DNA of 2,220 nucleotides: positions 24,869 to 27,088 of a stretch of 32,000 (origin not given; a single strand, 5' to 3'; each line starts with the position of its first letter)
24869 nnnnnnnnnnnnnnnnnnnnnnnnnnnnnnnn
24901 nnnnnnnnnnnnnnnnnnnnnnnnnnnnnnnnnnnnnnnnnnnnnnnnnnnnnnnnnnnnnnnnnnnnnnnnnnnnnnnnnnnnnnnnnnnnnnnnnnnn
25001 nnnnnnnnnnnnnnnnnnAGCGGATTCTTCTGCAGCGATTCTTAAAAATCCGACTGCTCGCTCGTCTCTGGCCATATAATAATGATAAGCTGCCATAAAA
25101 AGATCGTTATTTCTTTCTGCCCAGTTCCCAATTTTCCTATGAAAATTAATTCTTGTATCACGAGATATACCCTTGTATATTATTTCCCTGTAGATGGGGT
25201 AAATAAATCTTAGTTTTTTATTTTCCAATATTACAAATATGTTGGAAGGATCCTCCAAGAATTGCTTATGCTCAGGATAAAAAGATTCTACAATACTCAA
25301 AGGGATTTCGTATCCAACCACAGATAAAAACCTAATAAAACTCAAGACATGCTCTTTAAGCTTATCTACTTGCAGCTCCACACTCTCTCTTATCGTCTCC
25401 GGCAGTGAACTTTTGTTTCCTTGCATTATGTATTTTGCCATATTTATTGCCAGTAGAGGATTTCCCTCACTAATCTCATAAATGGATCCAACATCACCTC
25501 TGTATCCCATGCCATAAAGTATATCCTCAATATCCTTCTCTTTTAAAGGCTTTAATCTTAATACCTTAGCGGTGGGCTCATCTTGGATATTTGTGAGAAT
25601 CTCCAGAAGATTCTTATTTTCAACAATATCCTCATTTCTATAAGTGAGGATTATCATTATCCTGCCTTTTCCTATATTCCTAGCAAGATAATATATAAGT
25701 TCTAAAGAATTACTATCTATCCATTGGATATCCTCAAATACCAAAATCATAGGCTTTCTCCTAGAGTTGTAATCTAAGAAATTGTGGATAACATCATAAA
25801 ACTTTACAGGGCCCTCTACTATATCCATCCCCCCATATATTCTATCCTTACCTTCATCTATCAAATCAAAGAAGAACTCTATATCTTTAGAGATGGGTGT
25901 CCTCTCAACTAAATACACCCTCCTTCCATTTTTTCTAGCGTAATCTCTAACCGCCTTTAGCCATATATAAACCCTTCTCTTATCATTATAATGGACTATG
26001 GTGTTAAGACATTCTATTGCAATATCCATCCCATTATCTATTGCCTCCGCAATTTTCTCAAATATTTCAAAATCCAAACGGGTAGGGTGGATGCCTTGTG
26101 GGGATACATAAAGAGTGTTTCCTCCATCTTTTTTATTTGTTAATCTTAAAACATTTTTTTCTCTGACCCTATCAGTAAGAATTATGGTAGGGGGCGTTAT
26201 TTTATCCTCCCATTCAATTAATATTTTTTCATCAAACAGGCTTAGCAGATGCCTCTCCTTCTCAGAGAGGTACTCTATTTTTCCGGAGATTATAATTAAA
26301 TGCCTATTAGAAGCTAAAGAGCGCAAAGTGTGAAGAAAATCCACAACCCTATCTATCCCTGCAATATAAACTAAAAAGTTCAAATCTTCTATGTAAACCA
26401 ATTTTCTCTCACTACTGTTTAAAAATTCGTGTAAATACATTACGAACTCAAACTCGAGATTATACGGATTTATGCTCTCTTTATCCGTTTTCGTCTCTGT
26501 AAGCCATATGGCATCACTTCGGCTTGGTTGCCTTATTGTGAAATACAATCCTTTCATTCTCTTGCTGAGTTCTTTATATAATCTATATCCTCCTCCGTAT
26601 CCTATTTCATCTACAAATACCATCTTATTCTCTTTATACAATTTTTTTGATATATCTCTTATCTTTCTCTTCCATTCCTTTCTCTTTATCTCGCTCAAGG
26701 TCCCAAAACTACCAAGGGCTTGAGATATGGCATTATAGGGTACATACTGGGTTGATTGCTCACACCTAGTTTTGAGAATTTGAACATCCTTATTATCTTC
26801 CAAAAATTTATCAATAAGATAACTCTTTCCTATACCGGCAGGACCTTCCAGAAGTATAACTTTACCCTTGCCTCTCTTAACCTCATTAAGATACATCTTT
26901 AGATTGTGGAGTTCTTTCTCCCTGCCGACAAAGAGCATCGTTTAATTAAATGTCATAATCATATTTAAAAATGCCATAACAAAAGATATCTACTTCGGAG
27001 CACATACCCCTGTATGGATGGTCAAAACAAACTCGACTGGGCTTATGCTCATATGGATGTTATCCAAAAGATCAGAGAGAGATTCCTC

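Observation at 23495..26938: STAND-type NTPase whose P-loop domain is split by about 270 aa made of two DUF835-like modules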

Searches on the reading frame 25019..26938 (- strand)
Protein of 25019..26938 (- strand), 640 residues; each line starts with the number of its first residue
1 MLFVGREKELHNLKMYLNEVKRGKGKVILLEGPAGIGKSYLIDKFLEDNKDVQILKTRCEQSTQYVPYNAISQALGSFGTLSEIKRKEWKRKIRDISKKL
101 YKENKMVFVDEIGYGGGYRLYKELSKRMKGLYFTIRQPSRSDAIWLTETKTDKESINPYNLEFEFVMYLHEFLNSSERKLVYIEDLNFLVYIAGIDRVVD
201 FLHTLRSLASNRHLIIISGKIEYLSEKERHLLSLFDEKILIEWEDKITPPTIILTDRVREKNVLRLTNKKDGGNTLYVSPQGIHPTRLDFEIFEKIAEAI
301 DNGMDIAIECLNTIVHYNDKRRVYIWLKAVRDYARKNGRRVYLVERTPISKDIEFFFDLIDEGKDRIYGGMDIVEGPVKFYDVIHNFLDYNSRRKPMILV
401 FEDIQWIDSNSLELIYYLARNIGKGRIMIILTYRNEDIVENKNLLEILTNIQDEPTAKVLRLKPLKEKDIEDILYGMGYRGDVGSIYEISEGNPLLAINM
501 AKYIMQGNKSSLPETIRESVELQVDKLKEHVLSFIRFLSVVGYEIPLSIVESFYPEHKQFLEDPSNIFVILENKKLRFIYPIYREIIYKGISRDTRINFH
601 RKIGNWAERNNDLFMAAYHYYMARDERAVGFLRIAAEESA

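Call 8: find_homologous_proteins(query=window:25019-26938:-, max_evalue=0.001)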
Query seq(640 aa) (640 aa): 35 proteins with E <= 0.001 among 8000 candidates.
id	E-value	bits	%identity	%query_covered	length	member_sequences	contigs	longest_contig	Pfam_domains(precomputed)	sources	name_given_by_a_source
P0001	3.8e-254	863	59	99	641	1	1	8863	PF05763.19,PF13401.13,PF01637.25,PF00931.29,PF13191.13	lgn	-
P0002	2.9e-246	837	58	100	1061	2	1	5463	PF10602.16,PF05763.19,PF13176.13,PF24885.2,PF13401.13,PF13428.13,PF01637.25,PF13191.13,PF13374.13,PF14559.13,PF13371.13,PF26725.1,PF17874.8,PF00515.35,PF13424.13,PF28559.1,PF21033.5,PF14938.13,PF13432.13,PF13181.13,PF07719.24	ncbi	ncbi:hypothetical protein B6U71_04890, partial [Euryarchaeota archaeon ex4484_178]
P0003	2.7e-151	523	41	100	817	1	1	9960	PF05763.19,PF13424.13,PF13401.13,PF13428.13,PF01637.25,PF07719.24,PF13191.13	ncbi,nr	ncbi:MAG: AAA family ATPase, partial [Euryarchaeota archaeon]|nr:AAA family ATPase [Euryarchaeota ar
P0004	8.0e-115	403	58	51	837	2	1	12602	PF10602.16,PF12862.14,PF23300.4,PF13176.13,PF24885.2,PF13428.13,PF13191.13,PF13374.13,PF14559.13,PF13371.13,PF17874.8,PF00515.35,PF13424.13,PF28559.1,PF21033.5,PF14938.13,PF13432.13,PF13181.13,PF07719.24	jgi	-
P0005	7.3e-21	92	26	54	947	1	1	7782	PF10602.16,PF13414.13,PF17874.8,PF00515.35,PF13424.13,PF13428.13,PF13181.13,PF07719.24,PF13191.13,PF13374.13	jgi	jgi:predicted ATPase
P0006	9.5e-17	79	27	40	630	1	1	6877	PF00486.35,PF13401.13,PF01637.25,PF13191.13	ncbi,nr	ncbi:MAG: AAA family ATPase [Pyrinomonadaceae bacterium]|nr:AAA family ATPase [Pyrinomonadaceae bact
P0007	1.2e-16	79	26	39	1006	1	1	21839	PF17874.8,PF00486.35,PF13401.13,PF13191.13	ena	-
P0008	7.0e-16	76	23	40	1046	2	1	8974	PF13401.13,PF13191.13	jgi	jgi:tetratricopeptide (TPR) repeat protein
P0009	2.9e-15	74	24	42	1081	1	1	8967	PF03704.24,PF13191.13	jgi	jgi:DNA-binding SARP family transcriptional activator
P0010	3.4e-15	74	25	37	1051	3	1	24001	PF13424.13,PF13432.13,PF13401.13,PF07719.24,PF13191.13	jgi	jgi:tetratricopeptide (TPR) repeat protein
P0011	1.2e-14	72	23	39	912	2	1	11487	PF10602.16,PF25063.1,PF13414.13,PF25058.2,PF10952.16,PF13176.13,PF24885.2,PF13428.13,PF01637.25,PF13191.13,PF13374.13,PF10923.15,PF08631.17,PF17874.8,PF00515.35,PF13424.13,PF14938.13,PF13432.13,PF13181.13,PF07719.24,PF13174.13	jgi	jgi:predicted ATPase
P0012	5.1e-13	67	23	41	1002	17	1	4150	PF00196.26,PF13424.13,PF13401.13,PF13181.13,PF07719.24,PF13191.13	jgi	-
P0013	1.1e-11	62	30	26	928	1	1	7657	PF17874.8,PF00196.26,PF13424.13,PF13191.13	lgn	-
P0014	1.1e-11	62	22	39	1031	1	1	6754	PF10602.16,PF13431.13,PF13414.13,PF13176.13,PF24885.2,PF13428.13,PF13191.13,PF13374.13,PF10923.15,PF13371.13,PF17874.8,PF00515.35,PF13424.13,PF28559.1,PF21033.5,PF14938.13,PF13432.13,PF13181.13,PF07719.24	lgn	-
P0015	1.3e-11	62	25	38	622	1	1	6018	PF00486.35,PF13401.13,PF13191.13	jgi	jgi:predicted ATPase/DNA-binding winged helix-turn-helix (wHTH) protein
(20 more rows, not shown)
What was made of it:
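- By contrast, 21 of 28 uninterrupted relatives list an HTH, SARP, cyclase, kinase or TIR domain (call 8).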

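Call 27: predict_structure(alignment_id=A3)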
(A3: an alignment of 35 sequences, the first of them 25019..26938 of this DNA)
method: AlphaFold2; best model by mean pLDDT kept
length: 640 residues; sequences in the alignment: 35
mean_pLDDT: 89.2   pTM: 0.78
mean pLDDT of the five models: 89.2, 88.5, 88.2, 87.8, 86.2
residues with pLDDT >= 90: 416; 70-90: 188; 50-70: 24; < 50: 12
segments of 3 or more residues with pLDDT < 50: 363-374
pLDDT, mean of each block of 10 residues (from residue 1): 89 98 98 94 95 95 84 92 89 95 94 85 96 88 88 88 90 94 92 91 93 92 87 89 66 86 94 93 91 95 96 92 88 90 77 76 43 58 95 97 94 96 97 92 93 97 97 93 93 93 84 87 90 94 91 91 79 89 91 96 95 88 89 67
secondary structure, 60 per line:
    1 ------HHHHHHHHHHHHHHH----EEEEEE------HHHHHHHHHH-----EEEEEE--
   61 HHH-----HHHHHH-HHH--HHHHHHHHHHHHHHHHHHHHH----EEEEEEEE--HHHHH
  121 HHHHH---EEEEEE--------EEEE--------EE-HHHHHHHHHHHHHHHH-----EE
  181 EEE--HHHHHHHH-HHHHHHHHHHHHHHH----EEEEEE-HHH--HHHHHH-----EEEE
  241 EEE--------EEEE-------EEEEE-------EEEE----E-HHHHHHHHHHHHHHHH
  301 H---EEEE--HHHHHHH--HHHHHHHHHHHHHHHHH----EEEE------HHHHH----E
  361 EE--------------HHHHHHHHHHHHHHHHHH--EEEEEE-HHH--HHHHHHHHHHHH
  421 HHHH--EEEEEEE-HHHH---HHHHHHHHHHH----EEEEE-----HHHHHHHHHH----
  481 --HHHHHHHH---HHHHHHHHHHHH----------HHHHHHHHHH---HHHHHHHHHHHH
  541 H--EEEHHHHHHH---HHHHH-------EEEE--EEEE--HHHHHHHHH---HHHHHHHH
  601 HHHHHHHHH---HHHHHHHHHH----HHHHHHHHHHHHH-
elements in order: H7-21 E26-31 H38-47 E53-58 H69-74 H81-101 E106-113 H116-125 E129-134 E143-146 H158-173 E179-183 H186-193 H195-209 E214-219 H226-231 E237-243 E252-255 E263-267 E275-278 H285-301 E305-308 H311-317 H320-336 E341-344 H351-355 E360-362 H377-394 E397-402 H409-424 E427-433 H435-438 H442-452 E457-461 H467-476 H483-490 H494-505 H516-525 H529-541 E544-546 H547-553 H557-561 E569-572 E575-578 H581-589 H593-609 H613-622 H627-639
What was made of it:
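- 26204..26626 (-): iKaiC/DUF835 module 1 (aa 105-245). It is a complete beta-alpha-beta KaiC-like core without a P-loop. MVFVDE is its first strand and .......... is its Walker-B-equivalent strand. Secondary structure in call 27.
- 25811..25852 (-): Return linker (aa 363-376), predicted disordered and unconserved. The only segment with pLDDT below 50 (aa 363-374, call 27).
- On STAND NTPase, AAA_16 / MalT-PH0952 type: The secondary structure fits (call 27).
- Closest known: DUF835. Different: Module 2 is a shortened form lacking helix 1 (call 27).
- It has two strands before the insert and three after (call 27), so neither half could form the fold alone. Only two strands precede the insert (call 27).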

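Call 31: fold_search(model_id=the predicted structure, library=pdb)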
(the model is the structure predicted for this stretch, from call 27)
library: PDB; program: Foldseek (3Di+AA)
matches with E <= 10: 1693; with E <= 0.001: 252
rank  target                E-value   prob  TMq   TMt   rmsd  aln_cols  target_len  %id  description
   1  6mfv_A                1.6e-06  1.00  0.31  0.31   4.6       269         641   11  Crystal structure of the Signal Transduction ATPase with Numerous Domains (STAND) protein with a tetratricopeptide rep (released 2019-02-20)
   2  8bob_C                2.5e-06  1.00  0.33  0.49  12.5       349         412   11  Structural basis for negative regulation of the maltose system (released 2023-10-18)
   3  9lgo_F                2.7e-06  0.98  0.16  0.15  25.2       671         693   12  Cryo-EM structure of the SPATA5-SPATA5L1-CINP-C1orf109 complex (released 2025-04-23)
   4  9bji_C                3.0e-06  1.00  0.20  0.22  24.0       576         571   10  Cryo-EM structure of apo NVL (released 2026-01-21)
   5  7crc_B                3.0e-06  0.99  0.14  0.09  23.7       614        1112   10  Cryo-EM structure of plant NLR RPP1 tetramer in complex with ATR1 (released 2020-12-16)
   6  9ng2_C                3.1e-06  1.00  0.20  0.18  26.0       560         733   12  Y20S (Sec18-Sec17-Sec9-Sso1-Snc1) EDTA - Class 4 (released 2025-10-01)
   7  9mpq_D                3.1e-06  0.97  0.15  0.17  25.4       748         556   11  Cryo-EM structure of VCP (consensus) (released 2025-10-15)
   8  7uiy_D                3.9e-06  0.99  0.18  0.19  23.1       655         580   11  ClpAP complex bound to ClpS N-terminal extension, class IIIa (released 2022-10-26)
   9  9bji_B                4.1e-06  1.00  0.20  0.21  23.2       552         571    8  Cryo-EM structure of apo NVL (released 2026-01-21)
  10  4m9s_B                4.6e-06  1.00  0.15  0.18  29.2       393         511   13  crystal structure of CED-4 bound CED-3 fragment (released 2013-10-23)
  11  7jy5_A                6.7e-06  0.97  0.15  0.13  25.7       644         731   11  Structure of human p97 in complex with ATPgammaS and Npl4/Ufd1 (masked around p97) (released 2021-01-20)
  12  3j98_A                8.3e-06  0.98  0.17  0.16  34.3       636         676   11  Structure of 20S supercomplex determined by single particle cryoelectron microscopy (State IIIa) (released 2015-01-28)
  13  7dfv_B                8.3e-06  0.97  0.13  0.16  23.9       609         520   11  Cryo-EM structure of plant NLR RPP1 tetramer core part (released 2020-12-16)
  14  9nlz_C                8.7e-06  0.99  0.20  0.18  25.7       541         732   11  Y20S (Sec18-Sec17-Sec9-Sso1-Snc1) EDTA - Class 8 (released 2025-10-01)
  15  7swl_D                8.7e-06  0.89  0.15  0.16  29.5       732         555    9  CryoEM structure of the N-terminal-deleted Rix7 AAA-ATPase (released 2022-03-02)
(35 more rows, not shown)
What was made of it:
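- On STAND NTPase, AAA_16 / MalT-PH0952 type: The top fold hits are 6mfv_A and 8bob_C (call 31).
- The best PDB fold hits are PH0952 (6mfv) and MalT (8bob) (call 31).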

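Call 56: search_solved_structures(query=window:25019-26938:-, max_evalue=1, show_alignments=2)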
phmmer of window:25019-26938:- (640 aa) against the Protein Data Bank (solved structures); distinct sequences matched with E-value up to 1: 1.
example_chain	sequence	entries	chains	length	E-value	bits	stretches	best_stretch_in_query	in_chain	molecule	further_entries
10yy_A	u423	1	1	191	0.81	11.3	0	162-222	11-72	Chaperonin GroEL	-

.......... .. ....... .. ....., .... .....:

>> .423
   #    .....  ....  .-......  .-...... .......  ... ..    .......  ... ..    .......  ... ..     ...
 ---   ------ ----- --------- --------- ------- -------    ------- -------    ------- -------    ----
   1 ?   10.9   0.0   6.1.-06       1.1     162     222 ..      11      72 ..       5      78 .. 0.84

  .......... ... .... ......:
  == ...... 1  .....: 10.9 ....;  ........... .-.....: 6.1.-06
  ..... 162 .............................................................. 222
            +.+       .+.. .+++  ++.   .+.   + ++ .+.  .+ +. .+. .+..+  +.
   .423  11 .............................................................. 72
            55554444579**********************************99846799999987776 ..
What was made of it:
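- Closest known: PH0952. Different: Sequence similarity to the solved proteins is below phmmer detection (call 56).
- Tried and rejected: phmmer of aa 1-640 against PDB sequences gave nothing (call 56).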

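Call 61: find_encoding_contigs(protein=P0004, flank=6000, max_places=3)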
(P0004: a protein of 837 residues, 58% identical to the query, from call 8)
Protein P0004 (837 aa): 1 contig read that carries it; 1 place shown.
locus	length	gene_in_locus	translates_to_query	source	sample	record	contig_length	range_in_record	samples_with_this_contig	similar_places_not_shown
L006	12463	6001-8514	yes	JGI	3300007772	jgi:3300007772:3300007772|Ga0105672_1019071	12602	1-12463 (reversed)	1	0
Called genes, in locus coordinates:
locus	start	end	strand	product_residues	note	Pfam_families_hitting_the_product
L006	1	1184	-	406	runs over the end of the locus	PF13167:GTP-bdg_N, PF16360:GTP-bdg_M, PF01926:MMR_HSR1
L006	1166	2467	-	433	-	PF08245:Mur_ligase_M, PF27239:FOL3_C, PF02875:Mur_ligase_C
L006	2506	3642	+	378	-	PF00083:Sugar_tr, PF07690:MFS_1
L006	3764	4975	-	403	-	PF05221:AdoHcyase, PF00670:AdoHcyase_NAD, PF02826:2-Hacid_dh_C, PF07991:KARI_N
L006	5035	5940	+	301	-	PF01637:ATPase_2 (weak), PF13191:AAA_16, PF13401:AAA_22 (faint), PF05763:DUF835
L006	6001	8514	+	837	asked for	PF13191:AAA_16 (weak), PF13424:TPR_12, PF00515:TPR_1 (weak), PF07719:TPR_2 (weak), PF13424:TPR_12, PF13424:TPR_12, PF00515:TPR_1, PF13424:TPR_12, +15 more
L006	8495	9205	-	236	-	PF03796:DnaB_C (weak), PF06745:ATPase, PF13481:AAA_25, PF23442:DUF7125 (faint)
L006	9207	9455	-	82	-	-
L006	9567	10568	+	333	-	PF01008:IF-2B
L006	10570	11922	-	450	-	PF02878:PGM_PMM_I, PF02879:PGM_PMM_II, PF02880:PGM_PMM_III, PF00408:PGM_PMM_IV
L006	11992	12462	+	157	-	?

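Call 62: find_encoding_contigs(protein=P0001, flank=6000, max_places=3)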
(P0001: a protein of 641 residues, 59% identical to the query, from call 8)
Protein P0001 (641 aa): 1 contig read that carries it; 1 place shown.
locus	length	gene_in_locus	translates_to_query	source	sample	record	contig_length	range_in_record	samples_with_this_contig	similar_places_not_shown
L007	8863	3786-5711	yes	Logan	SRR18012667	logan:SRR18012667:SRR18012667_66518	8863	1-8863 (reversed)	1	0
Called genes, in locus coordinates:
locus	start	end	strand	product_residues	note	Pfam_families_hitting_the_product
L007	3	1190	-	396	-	?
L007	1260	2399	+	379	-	PF06779:MFS_4 (faint), PF07690:MFS_1, PF00083:Sugar_tr, PF07690:MFS_1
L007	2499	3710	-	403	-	PF05221:AdoHcyase, PF00670:AdoHcyase_NAD, PF02826:2-Hacid_dh_C, PF07991:KARI_N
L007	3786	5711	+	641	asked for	PF00931:NB-ARC (faint), PF01637:ATPase_2 (weak), PF13191:AAA_16, PF13401:AAA_22 (faint), PF05763:DUF835, PF13191:AAA_16 (weak)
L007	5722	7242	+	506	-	PF13424:TPR_12, PF13424:TPR_12, PF17874:TPR_MalT, PF13424:TPR_12, PF00515:TPR_1, PF13424:TPR_12, PF17874:TPR_MalT, PF13424:TPR_12, +16 more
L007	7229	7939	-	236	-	PF03796:DnaB_C (weak), PF06745:ATPase, PF23442:DUF7125 (faint), PF13481:AAA_25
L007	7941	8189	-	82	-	-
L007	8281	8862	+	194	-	?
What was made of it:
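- The gene is split into two ORFs in two metagenomic relatives, L006 and L007 (calls 61, 62).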
